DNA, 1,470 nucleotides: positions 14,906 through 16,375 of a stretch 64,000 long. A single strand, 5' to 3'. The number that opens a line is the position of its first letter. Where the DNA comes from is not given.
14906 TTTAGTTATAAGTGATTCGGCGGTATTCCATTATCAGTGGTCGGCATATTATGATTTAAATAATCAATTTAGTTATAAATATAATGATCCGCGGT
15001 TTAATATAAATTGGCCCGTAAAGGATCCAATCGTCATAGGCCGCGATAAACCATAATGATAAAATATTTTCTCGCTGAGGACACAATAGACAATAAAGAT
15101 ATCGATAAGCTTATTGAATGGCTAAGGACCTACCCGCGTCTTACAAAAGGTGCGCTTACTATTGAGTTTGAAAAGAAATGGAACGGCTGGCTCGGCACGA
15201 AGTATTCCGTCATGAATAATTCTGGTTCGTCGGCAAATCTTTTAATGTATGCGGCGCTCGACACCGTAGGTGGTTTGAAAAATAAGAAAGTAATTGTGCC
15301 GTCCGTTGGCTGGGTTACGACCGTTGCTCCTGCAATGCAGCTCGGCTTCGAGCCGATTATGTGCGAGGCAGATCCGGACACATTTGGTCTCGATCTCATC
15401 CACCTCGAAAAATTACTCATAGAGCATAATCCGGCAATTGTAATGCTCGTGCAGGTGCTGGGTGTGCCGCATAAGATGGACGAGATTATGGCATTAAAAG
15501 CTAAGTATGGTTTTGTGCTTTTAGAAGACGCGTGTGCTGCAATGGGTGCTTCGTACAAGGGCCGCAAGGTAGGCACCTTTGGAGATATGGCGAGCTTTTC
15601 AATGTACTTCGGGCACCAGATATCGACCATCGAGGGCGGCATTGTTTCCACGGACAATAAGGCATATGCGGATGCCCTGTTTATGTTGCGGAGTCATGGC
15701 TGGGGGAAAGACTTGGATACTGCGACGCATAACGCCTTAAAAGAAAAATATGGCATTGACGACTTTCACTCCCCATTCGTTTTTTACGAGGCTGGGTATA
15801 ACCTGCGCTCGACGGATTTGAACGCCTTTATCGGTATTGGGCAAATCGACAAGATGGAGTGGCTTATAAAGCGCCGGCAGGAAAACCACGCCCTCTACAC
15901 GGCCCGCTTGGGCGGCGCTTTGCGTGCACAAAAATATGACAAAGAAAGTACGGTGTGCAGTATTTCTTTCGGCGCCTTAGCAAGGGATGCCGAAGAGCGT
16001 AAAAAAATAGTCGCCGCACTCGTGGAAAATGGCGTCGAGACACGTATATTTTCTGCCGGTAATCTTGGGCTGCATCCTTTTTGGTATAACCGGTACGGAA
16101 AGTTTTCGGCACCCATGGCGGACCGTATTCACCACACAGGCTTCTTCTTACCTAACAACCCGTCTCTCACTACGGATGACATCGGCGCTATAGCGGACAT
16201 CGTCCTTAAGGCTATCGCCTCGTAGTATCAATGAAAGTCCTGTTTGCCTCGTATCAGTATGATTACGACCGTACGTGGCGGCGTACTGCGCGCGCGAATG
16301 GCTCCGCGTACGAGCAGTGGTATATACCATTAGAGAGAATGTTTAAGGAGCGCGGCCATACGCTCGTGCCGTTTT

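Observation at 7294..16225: Colitose-like 3,6-dideoxyhexose pathway: gmd, two His-type DegT 3-dehydratases, fcl/colC, and a sugar C-methyltransferase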

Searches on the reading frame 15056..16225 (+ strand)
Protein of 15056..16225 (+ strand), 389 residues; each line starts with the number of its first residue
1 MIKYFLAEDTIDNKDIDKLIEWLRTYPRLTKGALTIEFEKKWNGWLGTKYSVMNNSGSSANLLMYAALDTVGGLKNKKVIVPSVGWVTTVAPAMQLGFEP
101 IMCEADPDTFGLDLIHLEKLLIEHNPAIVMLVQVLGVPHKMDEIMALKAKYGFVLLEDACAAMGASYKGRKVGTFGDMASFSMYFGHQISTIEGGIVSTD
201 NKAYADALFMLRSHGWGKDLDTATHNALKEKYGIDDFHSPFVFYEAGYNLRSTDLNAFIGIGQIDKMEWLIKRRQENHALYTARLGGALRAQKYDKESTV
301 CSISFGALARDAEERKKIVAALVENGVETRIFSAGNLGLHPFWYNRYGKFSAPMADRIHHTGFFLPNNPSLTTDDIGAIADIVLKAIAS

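Call 4: search_protein_families(library=pfam, proteins=[window:15056-16225:+])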
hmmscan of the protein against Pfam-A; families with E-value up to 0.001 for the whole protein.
window:15056-16225:+ (389 aa): 1 family
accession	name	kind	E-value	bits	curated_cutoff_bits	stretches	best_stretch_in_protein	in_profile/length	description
PF01041.23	DegT_DnrJ_EryC1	-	4.4e-70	237.1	19.8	1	12-383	4-359/360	DegT/DnrJ/EryC1/StrS aminotransferase family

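Call 5: search_protein_families(library=ncbifam, proteins=[window:15056-16225:+])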
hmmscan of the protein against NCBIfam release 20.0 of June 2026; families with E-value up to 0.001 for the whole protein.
window:15056-16225:+ (389 aa): 7 families
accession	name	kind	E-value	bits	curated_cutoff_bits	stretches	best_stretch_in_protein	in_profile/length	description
NF011936.0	PRK15407.1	equivalog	2.8e-59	201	423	1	10-385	43-434/440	lipopolysaccharide biosynthesis protein RfbH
TIGR03588.1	PseC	equivalog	1.8e-56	191.7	423.5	1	7-385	5-378/380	UDP-4-amino-4,6-dideoxy-N-acetyl-beta-L-altrosamine transaminase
TIGR04181.1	NHT_00031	hypoth_equivalog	3.3e-36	124.9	420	1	30-332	27-325/359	LegC family aminotransferase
NF008658.2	PRK11658.1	equivalog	4.6e-35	121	631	1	8-382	9-372/379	UDP-4-amino-4-deoxy-L-arabinose aminotransferase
TIGR04427.1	PLP_DesI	equivalog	2.7e-33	115.7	650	1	17-386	35-382/390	dTDP-4-dehydro-6-deoxyglucose aminotransferase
NF008687.0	PRK11706.1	equivalog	1.8e-26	92.8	375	1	41-330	35-317/375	dTDP-4-amino-4,6-dideoxygalactose transaminase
TIGR02379.1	ECA_wecE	subfamily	1.7e-19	69.9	434.85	1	38-328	32-316/376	dTDP-4-amino-4,6-dideoxy-D-glucose transaminase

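Call 7: search_solved_structures(query=window:15056-16225:+, show_alignments=3)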
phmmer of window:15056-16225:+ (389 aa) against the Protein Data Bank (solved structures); distinct sequences matched with E-value up to 0.001: 56.
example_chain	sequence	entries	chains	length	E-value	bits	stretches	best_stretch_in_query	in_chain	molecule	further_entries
2gms_A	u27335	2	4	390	3.6e-48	167.8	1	1-379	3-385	Putative pyridoxamine 5-phosphate-dependent dehydrase, Wbdk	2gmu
3b8x_A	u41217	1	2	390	3.4e-47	164.6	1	1-379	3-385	Pyridoxamine 5-phosphate-dependent dehydrase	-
2r0t_A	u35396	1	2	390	6.5e-47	163.6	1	1-379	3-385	Pyridoxamine 5-phosphate-dependent dehydrase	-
3gr9_A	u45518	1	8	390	6.5e-47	163.6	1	1-379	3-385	ColD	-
3bcx_A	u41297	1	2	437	1.4e-39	139.5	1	27-377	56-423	CDP-6-deoxy-L-threo-D-glycero-4-hexulose-3-dehydrase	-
3bb8_A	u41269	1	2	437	2.5e-38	135.4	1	27-377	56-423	CDP-4-keto-6-deoxy-D-glucose-3-dehydrase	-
7b0m_AAA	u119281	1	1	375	2.5e-33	118.9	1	30-380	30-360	Sugar aminotransferase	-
3bn1_A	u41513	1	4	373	1.5e-31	113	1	7-282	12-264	Perosamine synthetase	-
3dr7_A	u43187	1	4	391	1.9e-31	112.7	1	7-282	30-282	Putative perosamine synthetase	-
3dr4_A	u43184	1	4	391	2.9e-31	112.1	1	7-282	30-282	Putative perosamine synthetase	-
9wvy_A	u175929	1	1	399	4.6e-31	111.5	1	8-332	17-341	Putative NDP-4-keto-6-deoxyglucose-3-dehydratase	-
7b0d_A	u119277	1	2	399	1.3e-30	109.9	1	30-218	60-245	Glutamine--scyllo-inositol transaminase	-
1mdo_A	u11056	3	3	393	3.4e-30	108.6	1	30-281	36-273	ArnB aminotransferase | UDP-4-amino-4-deoxy-L-arabinose--oxoglutarate aminotransferase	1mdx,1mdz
4oca_A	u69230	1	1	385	4.3e-30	108.3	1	30-281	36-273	UDP-4-amino-4-deoxy-L-arabinose--oxoglutarate aminotransferase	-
8vr3_A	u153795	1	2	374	1.7e-26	96.4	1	6-382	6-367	DegT/DnrJ/EryC1/StrS aminotransferase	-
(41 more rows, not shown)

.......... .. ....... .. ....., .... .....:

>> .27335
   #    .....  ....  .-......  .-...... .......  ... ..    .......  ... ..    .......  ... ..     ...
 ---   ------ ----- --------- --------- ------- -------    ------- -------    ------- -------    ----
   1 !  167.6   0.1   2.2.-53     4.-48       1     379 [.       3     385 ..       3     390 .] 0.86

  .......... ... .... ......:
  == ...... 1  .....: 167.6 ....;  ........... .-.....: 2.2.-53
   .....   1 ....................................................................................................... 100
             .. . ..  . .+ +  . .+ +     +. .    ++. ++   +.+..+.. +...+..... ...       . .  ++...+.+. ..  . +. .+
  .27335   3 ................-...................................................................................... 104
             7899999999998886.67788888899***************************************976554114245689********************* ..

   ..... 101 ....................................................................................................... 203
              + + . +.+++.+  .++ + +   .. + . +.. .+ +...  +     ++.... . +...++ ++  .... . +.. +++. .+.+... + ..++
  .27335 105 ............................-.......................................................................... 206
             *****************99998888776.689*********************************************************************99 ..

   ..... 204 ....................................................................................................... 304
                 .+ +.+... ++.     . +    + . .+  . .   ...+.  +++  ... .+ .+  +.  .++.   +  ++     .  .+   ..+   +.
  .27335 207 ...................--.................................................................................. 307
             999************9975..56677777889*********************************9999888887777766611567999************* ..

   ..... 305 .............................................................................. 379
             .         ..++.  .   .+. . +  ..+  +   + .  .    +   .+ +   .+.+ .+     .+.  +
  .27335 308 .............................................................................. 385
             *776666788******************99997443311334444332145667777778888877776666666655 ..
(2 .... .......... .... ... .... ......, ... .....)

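Call 17: search_solved_structures(query=window:15056-16225:+, show_alignments=5, max_evalue=1e-38)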
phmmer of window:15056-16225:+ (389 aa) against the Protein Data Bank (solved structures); distinct sequences matched with E-value up to 1e-38: 5.
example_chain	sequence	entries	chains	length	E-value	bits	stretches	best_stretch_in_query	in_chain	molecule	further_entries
2gms_A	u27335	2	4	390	3.6e-48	167.8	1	1-379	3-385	Putative pyridoxamine 5-phosphate-dependent dehydrase, Wbdk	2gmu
3b8x_A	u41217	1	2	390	3.4e-47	164.6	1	1-379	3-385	Pyridoxamine 5-phosphate-dependent dehydrase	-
2r0t_A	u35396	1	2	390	6.5e-47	163.6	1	1-379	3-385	Pyridoxamine 5-phosphate-dependent dehydrase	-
3gr9_A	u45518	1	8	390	6.5e-47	163.6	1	1-379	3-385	ColD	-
3bcx_A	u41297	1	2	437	1.4e-39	139.5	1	27-377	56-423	CDP-6-deoxy-L-threo-D-glycero-4-hexulose-3-dehydrase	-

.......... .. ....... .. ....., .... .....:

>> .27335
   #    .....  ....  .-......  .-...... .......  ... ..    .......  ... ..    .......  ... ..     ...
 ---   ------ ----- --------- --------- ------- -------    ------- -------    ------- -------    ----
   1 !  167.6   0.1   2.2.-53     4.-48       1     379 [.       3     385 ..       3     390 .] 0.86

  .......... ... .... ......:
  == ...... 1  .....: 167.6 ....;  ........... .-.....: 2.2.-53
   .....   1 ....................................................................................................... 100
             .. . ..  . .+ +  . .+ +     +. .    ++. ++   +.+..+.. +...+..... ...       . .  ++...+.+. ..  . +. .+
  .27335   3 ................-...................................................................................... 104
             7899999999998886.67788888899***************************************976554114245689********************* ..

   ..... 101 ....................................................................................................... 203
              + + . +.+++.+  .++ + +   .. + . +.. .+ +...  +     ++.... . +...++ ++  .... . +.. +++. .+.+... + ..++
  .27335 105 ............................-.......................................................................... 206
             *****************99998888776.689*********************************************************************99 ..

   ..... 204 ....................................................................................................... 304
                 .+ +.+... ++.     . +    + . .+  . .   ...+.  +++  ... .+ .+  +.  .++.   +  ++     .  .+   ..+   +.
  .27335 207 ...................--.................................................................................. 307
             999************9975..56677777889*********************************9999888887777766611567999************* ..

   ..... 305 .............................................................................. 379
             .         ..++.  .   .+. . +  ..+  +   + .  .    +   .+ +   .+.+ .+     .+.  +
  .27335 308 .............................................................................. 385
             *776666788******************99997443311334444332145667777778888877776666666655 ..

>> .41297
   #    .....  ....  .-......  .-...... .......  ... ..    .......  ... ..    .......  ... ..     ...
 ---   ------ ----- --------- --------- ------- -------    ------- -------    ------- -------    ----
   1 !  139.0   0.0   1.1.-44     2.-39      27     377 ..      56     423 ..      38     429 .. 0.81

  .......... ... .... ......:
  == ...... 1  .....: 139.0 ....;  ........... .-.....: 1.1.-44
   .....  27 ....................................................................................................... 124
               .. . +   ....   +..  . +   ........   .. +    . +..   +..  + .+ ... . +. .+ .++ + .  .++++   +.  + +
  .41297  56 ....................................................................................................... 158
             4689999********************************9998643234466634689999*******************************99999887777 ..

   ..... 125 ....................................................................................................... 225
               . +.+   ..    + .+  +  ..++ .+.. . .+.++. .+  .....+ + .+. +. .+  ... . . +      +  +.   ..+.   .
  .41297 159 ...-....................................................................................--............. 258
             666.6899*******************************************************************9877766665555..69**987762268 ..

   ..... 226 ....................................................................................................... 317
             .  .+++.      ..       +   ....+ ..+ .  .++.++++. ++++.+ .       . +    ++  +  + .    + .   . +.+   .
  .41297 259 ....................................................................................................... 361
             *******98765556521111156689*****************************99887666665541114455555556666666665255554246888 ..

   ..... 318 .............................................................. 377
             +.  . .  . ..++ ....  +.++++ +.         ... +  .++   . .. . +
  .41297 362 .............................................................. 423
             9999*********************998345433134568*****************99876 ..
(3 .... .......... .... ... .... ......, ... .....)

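Call 23: find_related_loci(query=window:15056-16225:+, collection=metagenome_contigs, flank=10000)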
Query window:15056-16225:+ (389 aa) in metagenome_contigs; peptide patterns used: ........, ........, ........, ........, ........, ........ (x = any residue, [..] = any of these).
283 stretches matched a pattern; 168 encode a relative of the query (tblastn E <= 1e-3); the best 80 are kept; 80 distinct loci.
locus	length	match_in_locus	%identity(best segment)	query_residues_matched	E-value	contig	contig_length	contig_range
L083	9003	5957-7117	92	2-388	0e+0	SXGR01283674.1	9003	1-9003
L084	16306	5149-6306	73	2-387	0e+0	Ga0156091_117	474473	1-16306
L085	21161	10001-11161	76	2-388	0e+0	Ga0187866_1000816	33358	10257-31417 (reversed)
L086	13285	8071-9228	74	2-387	0e+0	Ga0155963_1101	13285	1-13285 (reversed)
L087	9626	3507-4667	76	2-388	0e+0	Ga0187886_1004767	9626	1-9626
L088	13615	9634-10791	76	2-387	0e+0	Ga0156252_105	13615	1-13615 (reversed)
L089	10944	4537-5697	76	2-388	0e+0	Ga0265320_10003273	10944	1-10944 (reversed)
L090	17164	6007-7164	76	2-387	0e+0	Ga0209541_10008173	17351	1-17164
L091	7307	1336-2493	75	2-387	0e+0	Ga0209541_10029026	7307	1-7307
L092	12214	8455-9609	76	2-387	0e+0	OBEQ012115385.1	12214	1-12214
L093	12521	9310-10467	75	2-387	0e+0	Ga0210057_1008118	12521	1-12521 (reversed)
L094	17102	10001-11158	74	2-387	0e+0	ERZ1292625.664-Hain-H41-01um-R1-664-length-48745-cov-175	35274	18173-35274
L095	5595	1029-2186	74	2-387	0e+0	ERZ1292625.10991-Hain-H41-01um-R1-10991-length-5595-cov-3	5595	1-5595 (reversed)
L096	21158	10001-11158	75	2-387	0e+0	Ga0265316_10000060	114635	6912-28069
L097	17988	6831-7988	75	2-387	0e+0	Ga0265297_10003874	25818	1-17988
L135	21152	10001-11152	67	3-386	0e+0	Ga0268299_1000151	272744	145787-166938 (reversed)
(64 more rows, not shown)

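Call 56: search_protein_families(library=ncbifam, proteins=[L135:11155-12108:+, L135:12124-13071:+, L135:13105-14175:+, L135:14130-14924:+, L135:9024-9782:+, L135:7528-8862:-, L135:19500-21152:+], max_evalue=1e-8)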
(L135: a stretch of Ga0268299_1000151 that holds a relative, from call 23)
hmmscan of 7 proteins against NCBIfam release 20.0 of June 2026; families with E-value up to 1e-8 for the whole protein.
L135:11155-12108:+ (317 aa): 3 families
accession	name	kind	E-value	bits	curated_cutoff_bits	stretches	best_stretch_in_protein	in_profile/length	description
NF047922.1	GDPFucSynFcl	equivalog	4.5e-51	174.1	500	1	6-301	6-305/308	GDP-L-fucose synthase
TIGR01181.1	dTDP_gluc_dehyt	equivalog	8.1e-12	44.9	365.1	1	31-301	55-315/321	dTDP-glucose 4,6-dehydratase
NF007582.0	PRK10217.1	equivalog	5.9e-11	42.1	698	1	33-250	58-272/355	dTDP-glucose 4,6-dehydratase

L135:12124-13071:+ (315 aa): 10 families
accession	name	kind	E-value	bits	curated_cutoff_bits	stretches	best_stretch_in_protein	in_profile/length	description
TIGR01179.1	galE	equivalog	7.1e-28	97.4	262.3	1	8-254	2-273/332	UDP-glucose 4-epimerase GalE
TIGR01181.1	dTDP_gluc_dehyt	equivalog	1.1e-17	64.1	365.1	1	8-305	2-312/321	dTDP-glucose 4,6-dehydratase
NF007956.0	PRK10675.1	subfamily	1.3e-16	60.7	394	1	7-162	2-164/338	UDP-glucose 4-epimerase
TIGR04180.1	EDH_00030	hypoth_equivalog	6.4e-16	58.3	475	1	8-225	1-227/297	NAD-dependent 4,6-dehydratase LegB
NF008872.0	PRK11908.1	equivalog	2e-12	46.8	294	1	7-259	3-274/349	bifunctional UDP-4-keto-pentose/UDP-xylose synthase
NF043036.1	ErythonDh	equivalog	3e-12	46.4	325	1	7-160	2-162/321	D-erythronate dehydrogenase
NF011728.1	PRK15181.1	equivalog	3.6e-12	45.9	760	1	6-241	16-268/348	Vi polysaccharide biosynthesis UDP-N-acetylglucosaminuronic acid C-4 epimerase TviC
TIGR02197.1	heptose_epim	equivalog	5.4e-12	45.5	274.6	1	8-241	1-246/316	ADP-glyceromanno-heptose 6-epimerase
TIGR03466.1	HpnA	hypoth_equivalog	5.4e-12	45.2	367.65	1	7-246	2-238/327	hopanoid-associated sugar epimerase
TIGR01214.1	rmlD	equivalog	3.6e-11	42.7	224.05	1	8-178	2-156/285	dTDP-4-dehydrorhamnose reductase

L135:13105-14175:+ (356 aa): 7 families
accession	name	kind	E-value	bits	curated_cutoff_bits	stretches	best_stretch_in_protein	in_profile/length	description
NF049969.1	GlMnHpPKinHddA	equivalog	2.3e-34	119.4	600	1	2-300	3-311/338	D-glycero-D-manno-heptose 7-phosphate kinase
NF009948.0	PRK13412.1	equivalog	1.2e-20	72.9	721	1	85-303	724-946/974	bifunctional fucokinase/fucose-1-phosphate guanylyltransferase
TIGR00549.1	mevalon_kin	equivalog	1.7e-18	67.1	163.05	1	27-290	16-274/276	mevalonate kinase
NF003036.0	PRK03926.1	equivalog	3.6e-16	59.1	403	1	74-305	63-279/302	mevalonate kinase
NF003006.0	PRK03817.1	equivalog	9.1e-13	47.9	443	0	3-174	3-174/352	galactokinase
TIGR00131.1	gal_kin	equivalog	4.4e-12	45.6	226.65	0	211-303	279-360/388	galactokinase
NF001816.0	PRK00555.1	equivalog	6.7e-09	35.2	509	0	220-299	253-330/363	galactokinase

L135:14130-14924:+ (264 aa): 17 families
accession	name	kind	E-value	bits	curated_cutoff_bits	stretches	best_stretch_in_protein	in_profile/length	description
NF052502.1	man1P_GTase_Rv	exception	4.1e-47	160.7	440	1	24-251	2-229/352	mannose-1-phosphate guanylyltransferase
NF049965.1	GlMnHpPGnyltfHddC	equivalog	2.2e-37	128.8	300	1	24-248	2-220/221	D-glycero-D-manno-heptose 1-phosphate guanosyltransferase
NF045761.1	NAMPUrTaseMurU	equivalog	1.1e-25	90.8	250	1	25-244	3-222/226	N-acetylmuramate alpha-1-phosphate uridylyltransferase MurU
TIGR03992.1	Arch_glmU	subfamily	4.6e-25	88.3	292.1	1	24-203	2-176/393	bifunctional sugar-1-phosphate nucleotidylyltransferase/acetyltransferase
NF041313.1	UDPGP_AglF_Halo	equivalog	5.8e-23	81.5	400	1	24-201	2-180/234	UTP--glucose-1-phosphate uridylyltransferase AglF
TIGR02623.1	G1P_cyt_trans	equivalog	1.3e-17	64.2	300.25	0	25-89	3-67/255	glucose-1-phosphate cytidylyltransferase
TIGR02091.1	glgC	equivalog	1.1e-14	54.3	424.9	1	25-203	3-206/364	glucose-1-phosphate adenylyltransferase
TIGR01208.1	rmlA_long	equivalog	1.2e-14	54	320.25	1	25-203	2-182/353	glucose-1-phosphate thymidylyltransferase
NF045697.1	MurNAcPUrMurU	equivalog_domain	4.6e-14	52.4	370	1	26-211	1-190/229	N-acetylmuramate alpha-1-phosphate uridylyltransferase MurU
TIGR01173.1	glmU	equivalog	9.9e-13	47.7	366.85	1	24-202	2-179/452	bifunctional UDP-N-acetylglucosamine diphosphorylase/glucosamine-1-phosphate N-acetyltransferase GlmU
NF001947.0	PRK00725.1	subfamily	3.6e-12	45.8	470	1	21-182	15-195/426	glucose-1-phosphate adenylyltransferase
NF041173.1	Sug_nt_acttase_Thmprot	equivalog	1.3e-11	44.1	600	1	25-201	3-174/405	bifunctional sugar-1-phosphate nucleotidylyltransferase/acetyltransferase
NF002772.0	PRK02862.1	equivalog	5.1e-11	42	537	1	25-185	6-184/429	glucose-1-phosphate adenylyltransferase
NF010935.0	PRK14355.1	equivalog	1.3e-10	40.6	718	1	22-200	3-183/459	bifunctional UDP-N-acetylglucosamine diphosphorylase/glucosamine-1-phosphate N-acetyltransferase GlmU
NF010933.0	PRK14353.1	equivalog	2.1e-09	36.5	505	1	22-200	5-184/453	bifunctional UDP-N-acetylglucosamine diphosphorylase/glucosamine-1-phosphate N-acetyltransferase GlmU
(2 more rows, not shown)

L135:9024-9782:+ (252 aa): 0 families

L135:7528-8862:- (444 aa): 1 family
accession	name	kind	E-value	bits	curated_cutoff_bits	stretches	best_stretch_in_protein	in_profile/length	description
NF053512.1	nitric_RR_NosR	exception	4e-16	59.1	400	1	179-355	178-353/422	response regulator c-di-GMP phosphodiesterase, NosR family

L135:19500-21152:+ (551 aa): 0 families
